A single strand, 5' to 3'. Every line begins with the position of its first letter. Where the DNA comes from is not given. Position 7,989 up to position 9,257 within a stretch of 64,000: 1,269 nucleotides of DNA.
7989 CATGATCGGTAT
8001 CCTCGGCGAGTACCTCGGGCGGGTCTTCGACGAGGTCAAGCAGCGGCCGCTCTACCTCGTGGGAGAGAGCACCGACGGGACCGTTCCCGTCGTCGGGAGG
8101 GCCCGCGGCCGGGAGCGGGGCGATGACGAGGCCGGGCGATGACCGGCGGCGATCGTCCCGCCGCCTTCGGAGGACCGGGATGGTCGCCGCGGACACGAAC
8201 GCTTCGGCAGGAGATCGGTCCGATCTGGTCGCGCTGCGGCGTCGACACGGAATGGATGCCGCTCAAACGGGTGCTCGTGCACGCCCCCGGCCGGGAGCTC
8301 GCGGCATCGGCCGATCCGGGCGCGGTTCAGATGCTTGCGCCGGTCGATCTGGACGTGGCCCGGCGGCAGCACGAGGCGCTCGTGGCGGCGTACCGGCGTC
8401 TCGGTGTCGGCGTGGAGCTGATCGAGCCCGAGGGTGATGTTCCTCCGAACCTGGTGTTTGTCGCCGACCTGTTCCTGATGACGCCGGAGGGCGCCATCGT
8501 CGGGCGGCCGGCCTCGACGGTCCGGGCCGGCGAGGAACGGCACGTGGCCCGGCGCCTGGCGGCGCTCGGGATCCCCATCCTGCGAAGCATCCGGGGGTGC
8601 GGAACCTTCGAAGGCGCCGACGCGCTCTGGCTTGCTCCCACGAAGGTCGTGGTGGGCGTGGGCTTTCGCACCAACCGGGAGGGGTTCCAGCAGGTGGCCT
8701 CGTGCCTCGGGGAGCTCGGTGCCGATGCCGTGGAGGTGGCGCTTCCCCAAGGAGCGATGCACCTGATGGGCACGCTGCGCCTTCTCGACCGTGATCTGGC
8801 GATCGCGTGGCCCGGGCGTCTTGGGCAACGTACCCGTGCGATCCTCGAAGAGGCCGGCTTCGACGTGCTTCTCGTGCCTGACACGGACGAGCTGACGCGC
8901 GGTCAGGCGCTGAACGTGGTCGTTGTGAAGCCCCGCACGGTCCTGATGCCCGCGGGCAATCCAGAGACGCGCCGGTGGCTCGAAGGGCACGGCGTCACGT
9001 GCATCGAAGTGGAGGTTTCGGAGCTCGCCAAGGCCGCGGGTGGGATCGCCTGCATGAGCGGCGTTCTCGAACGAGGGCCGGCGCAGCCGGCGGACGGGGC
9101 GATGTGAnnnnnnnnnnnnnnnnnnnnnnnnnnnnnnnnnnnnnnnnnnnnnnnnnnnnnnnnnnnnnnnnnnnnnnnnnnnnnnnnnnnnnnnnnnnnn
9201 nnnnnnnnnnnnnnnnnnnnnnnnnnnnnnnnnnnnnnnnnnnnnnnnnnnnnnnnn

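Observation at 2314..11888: Seven-gene translationally coupled operon resembling an archaeal/Chloroflexi-type polyprenyl-phosphate glycosylation module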

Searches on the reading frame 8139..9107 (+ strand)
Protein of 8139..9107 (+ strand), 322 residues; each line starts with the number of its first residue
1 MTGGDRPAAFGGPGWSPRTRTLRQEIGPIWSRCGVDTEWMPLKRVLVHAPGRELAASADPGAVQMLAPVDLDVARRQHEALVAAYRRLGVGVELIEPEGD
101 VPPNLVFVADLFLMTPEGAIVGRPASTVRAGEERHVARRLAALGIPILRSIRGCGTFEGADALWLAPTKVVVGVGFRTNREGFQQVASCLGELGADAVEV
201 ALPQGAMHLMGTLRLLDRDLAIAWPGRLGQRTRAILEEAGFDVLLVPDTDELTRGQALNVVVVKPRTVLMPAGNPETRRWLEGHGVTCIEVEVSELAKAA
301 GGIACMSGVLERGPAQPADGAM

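Call 5: search_protein_families(library=pfam, proteins=[window:8139-9107:+], max_evalue=0.01)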
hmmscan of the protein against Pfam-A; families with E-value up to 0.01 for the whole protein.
window:8139-9107:+ (322 aa): 2 families
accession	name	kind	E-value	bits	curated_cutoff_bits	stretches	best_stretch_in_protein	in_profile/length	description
PF02274.22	ADI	-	2.9e-17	63.2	22.8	2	103-225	122-258/377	Arginine deiminase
PF19420.4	DDAH_eukar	-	1.6e-06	28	23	1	73-191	27-156/291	N,N dimethylarginine dimethylhydrolase, eukaryotic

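Call 6: search_protein_families(library=ncbifam, proteins=[window:8139-9107:+], max_evalue=0.01)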
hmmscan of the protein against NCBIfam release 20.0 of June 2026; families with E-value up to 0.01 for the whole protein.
window:8139-9107:+ (322 aa): 7 families
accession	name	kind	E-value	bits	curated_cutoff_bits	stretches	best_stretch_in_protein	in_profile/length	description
NF045660.1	DiMthArgaseDdahStm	equivalog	1.9e-31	109.8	340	1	46-307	3-246/249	dimethylargininase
NF045658.1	DiMArgaseDdah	equivalog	2.9e-24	86.2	450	1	69-307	26-251/254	dimethylargininase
NF045659.1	DiMArgaseDdahMtb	equivalog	2e-23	83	300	1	66-306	47-279/283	dimethylargininase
NF002381.0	PRK01388.1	subfamily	1.9e-17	63.3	414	2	257-313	347-403/405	arginine deiminase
TIGR01078.1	arcA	equivalog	6.3e-16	58.1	489.1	2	257-312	350-405/408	arginine deiminase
NF052232.1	Arg_dihydro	equivalog_domain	9.1e-08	31.7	450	1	72-306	33-263/266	arginine dihydrolase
NF052231.1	bifunc_ArgZ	exception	1.9e-07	29.7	1025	1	72-307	35-266/696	bifunctional arginine dihydrolase/ornithine cyclodeaminase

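Call 21: search_solved_structures(query=window:8139-9107:+, max_evalue=0.01, show_alignments=2)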
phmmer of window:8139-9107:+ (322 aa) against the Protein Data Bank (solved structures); distinct sequences matched with E-value up to 0.01: 22.
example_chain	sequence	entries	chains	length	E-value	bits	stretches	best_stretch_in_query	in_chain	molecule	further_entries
3rhy_A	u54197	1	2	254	1.8e-20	76.5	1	43-307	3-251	N(G),N(G)-dimethylarginine dimethylaminohydrolase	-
3bpb_A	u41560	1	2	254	3.5e-19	72.3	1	43-307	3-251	dimethylarginine dimethylaminohydrolase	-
1h70_A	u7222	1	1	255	3.7e-19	72.2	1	43-307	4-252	NG, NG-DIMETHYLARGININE DIMETHYLAMINOHYDROLASE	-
7ut0_A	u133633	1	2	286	1.2e-11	47.6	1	47-310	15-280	N(G),N(G)-dimethylarginine dimethylaminohydrolase 1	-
2jai_A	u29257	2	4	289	1.2e-11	47.5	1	47-310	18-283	NG, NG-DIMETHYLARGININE DIMETHYLAMINOHYDROLASE 1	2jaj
7usz_A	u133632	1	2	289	1.2e-11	47.5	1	47-310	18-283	N(G),N(G)-dimethylarginine dimethylaminohydrolase 1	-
6szp_A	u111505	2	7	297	1.3e-11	47.4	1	47-310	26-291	N(G),N(G)-dimethylarginine dimethylaminohydrolase 1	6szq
3i2e_A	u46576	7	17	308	1.5e-11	47.2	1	47-310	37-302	N(G),N(G)-dimethylarginine dimethylaminohydrolase 1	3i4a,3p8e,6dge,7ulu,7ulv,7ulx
2c6z_A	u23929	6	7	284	1.4e-10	44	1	68-310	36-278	NG, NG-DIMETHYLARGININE DIMETHYLAMINOHYDROLASE 1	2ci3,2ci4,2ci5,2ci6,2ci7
3p8p_A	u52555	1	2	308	1.7e-10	43.7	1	47-305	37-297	N(G),N(G)-dimethylarginine dimethylaminohydrolase 1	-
2ci1_A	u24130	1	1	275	5.1e-10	42.2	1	68-310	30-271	NG, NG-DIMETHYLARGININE DIMETHYLAMINOHYDROLASE 1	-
2abr_A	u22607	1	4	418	4.2e-09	39.2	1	152-226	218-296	Arginine deiminase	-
1rxx_A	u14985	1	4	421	7.3e-09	38.4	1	152-226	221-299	Arginine deiminase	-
2aci_A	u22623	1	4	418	7.6e-09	38.3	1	152-226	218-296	Arginine deiminase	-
2a9g_A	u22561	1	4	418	1.1e-07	34.4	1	152-226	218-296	Arginine deiminase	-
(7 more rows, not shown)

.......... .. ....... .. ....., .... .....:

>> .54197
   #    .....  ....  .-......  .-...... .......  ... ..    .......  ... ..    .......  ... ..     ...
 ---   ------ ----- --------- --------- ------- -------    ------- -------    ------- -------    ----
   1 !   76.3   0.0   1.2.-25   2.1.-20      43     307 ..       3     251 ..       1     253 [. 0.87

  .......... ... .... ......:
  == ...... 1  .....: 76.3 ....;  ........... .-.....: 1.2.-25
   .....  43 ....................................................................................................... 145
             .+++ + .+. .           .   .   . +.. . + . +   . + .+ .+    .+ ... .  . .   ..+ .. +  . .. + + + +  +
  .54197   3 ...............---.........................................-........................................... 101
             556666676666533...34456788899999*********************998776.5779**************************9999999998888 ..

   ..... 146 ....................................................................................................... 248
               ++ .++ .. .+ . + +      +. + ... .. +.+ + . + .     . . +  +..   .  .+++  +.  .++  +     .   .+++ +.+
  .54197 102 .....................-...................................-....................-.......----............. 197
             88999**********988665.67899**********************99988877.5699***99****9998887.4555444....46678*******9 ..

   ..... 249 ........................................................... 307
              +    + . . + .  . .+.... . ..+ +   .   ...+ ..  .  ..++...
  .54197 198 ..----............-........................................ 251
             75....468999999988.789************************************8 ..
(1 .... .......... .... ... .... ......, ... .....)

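Call 38: find_related_loci(query=A4, collection=metagenome_contigs, flank=10000)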
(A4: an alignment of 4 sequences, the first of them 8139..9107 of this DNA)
Query A4 (322 aa) in metagenome_contigs; peptide patterns used: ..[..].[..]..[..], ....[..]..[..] (x = any residue, [..] = any of these).
315 stretches matched a pattern; 44 encode a relative of the query (tblastn E <= 1e-3); 44 distinct loci.
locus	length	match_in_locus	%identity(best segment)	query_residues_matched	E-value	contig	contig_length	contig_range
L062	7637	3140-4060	60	6-312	3e-117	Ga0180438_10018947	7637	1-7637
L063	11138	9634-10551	60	7-312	5e-116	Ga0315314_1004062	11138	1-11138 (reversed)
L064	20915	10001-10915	61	8-312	2e-115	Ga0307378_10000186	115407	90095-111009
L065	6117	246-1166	60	8-314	3e-115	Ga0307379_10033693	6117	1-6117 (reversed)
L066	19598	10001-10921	59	6-312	4e-115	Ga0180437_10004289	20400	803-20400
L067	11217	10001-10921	59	6-312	4e-115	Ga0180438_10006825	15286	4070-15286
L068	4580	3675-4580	61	8-309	9e-116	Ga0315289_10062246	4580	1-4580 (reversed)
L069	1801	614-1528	58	8-312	2e-121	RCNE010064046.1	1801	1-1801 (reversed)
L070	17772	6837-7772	58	1-312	1e-113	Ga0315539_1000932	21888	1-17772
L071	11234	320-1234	57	8-312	2e-113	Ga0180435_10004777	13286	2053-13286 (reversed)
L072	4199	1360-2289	56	3-312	1e-113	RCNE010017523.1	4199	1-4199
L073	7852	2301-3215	60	8-312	8e-113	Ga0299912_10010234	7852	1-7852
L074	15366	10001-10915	60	8-312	9e-113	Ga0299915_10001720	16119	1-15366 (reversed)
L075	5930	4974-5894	59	6-312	1e-110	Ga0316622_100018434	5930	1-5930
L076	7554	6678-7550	60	6-296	8e-110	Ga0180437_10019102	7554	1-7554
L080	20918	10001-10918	52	8-312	9e-100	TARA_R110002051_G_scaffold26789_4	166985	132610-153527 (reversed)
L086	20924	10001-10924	52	6-312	4e-98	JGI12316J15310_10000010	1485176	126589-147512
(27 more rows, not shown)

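Call 42: search_protein_families(library=pfam, proteins=[L064:7356-8555:+, L064:8563-9444:+, L064:9466-9975:+, L064:10998-11843:+, L064:11908-12900:+, L086:6385-7671:+, L086:7730-9973:+, L086:11499-13151:+, L080:8548-9996:-, L080:11276-12166:+], max_evalue=0.0001)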
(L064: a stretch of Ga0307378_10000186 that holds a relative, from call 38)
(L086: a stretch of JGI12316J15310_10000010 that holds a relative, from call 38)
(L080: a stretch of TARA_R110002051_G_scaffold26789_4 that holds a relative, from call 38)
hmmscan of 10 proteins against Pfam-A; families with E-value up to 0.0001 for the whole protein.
L064:7356-8555:+ (399 aa): 0 families

L064:8563-9444:+ (293 aa): 2 families
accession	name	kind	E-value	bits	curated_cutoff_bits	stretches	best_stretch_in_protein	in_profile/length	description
PF24741.1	AlkZ-rel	-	1.4e-34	119.9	26.5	1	26-247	1-220/221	AlkZ related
PF06224.18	AlkZ-like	-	2.7e-09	37.6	25.9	1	100-277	47-221/329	DNA glycosylase AlkZ-like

L064:9466-9975:+ (169 aa): 2 families
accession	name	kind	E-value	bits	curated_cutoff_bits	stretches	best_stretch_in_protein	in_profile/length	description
PF00881.29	Nitroreductase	-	2.7e-27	96.4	23.5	2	63-147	82-167/167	Nitroreductase family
PF14512.11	TM1586_NiRdase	-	1.2e-19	71.2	27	1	5-167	4-152/215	Putative TM nitroreductase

L064:10998-11843:+ (281 aa): 2 families
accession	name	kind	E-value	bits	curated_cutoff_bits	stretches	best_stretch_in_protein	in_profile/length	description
PF01522.26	Polysacc_deac_1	-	1.2e-20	74.2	23.1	1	39-144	16-121/124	Polysaccharide deacetylase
PF10096.14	DUF2334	-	1.9e-05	24.8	26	1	69-194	54-154/203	Uncharacterized protein conserved in bacteria (DUF2334)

L064:11908-12900:+ (330 aa): 1 family
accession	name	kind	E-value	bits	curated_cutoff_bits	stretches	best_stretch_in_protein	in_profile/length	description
PF04055.27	Radical_SAM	-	2.5e-10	41.2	29.5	1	11-154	1-152/166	Radical SAM superfamily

L086:6385-7671:+ (428 aa): 8 families
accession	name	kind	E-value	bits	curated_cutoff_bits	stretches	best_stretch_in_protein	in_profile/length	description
PF01266.30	DAO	-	1.8e-67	228.8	27.9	1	19-410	1-353/353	FAD dependent oxidoreductase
PF07992.20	Pyr_redox_2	-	6.2e-08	32.8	26.1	1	16-49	141-174/291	Pyridine nucleotide-disulphide oxidoreductase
PF13450.12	NAD_binding_8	-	2.7e-06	28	21.9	1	22-50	1-29/68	NAD(P)-binding Rossmann-like domain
PF03486.20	HI0933_like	-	9.4e-06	25.7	50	0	19-69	2-47/244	HI0933-like protein Rossmann domain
PF13454.12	NAD_binding_9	-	1.4e-05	25.5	21.8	0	21-59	1-43/155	FAD-NAD(P)-binding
PF02558.23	ApbA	-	1.5e-05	25.1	22.2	1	20-50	1-31/150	Ketopantoate reductase PanE/ApbA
PF00070.33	Pyr_redox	-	1.7e-05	25.6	22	1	19-50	1-32/82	Pyridine nucleotide-disulphide oxidoreductase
PF05834.18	Lycopene_cycl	-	6e-05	22.7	23.4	0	211-279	83-151/380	Lycopene cyclase protein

L086:7730-9973:+ (747 aa): 2 families
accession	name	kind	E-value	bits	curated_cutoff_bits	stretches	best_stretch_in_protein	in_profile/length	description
PF00521.26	DNA_topoisoIV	-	1.6e-145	485.7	31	1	36-474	1-431/432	DNA gyrase/topoisomerase IV, subunit A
PF03989.18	DNA_gyraseA_C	-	8.7e-13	47.9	27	0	608-647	3-44/48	DNA gyrase C-terminal domain, beta-propeller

L086:11499-13151:+ (550 aa): 1 family
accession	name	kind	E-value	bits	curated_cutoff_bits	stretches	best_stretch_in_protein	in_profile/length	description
PF06808.19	DctM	-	1.1e-78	265.3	23.8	2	42-314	1-249/413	Tripartite ATP-independent periplasmic transporter, DctM component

L080:8548-9996:- (482 aa): 0 families

L080:11276-12166:+ (296 aa): 1 family
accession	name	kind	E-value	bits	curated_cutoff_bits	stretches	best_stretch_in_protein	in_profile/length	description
PF01435.24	Peptidase_M48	-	9e-40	136.9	20.3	1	76-284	5-185/186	Peptidase family M48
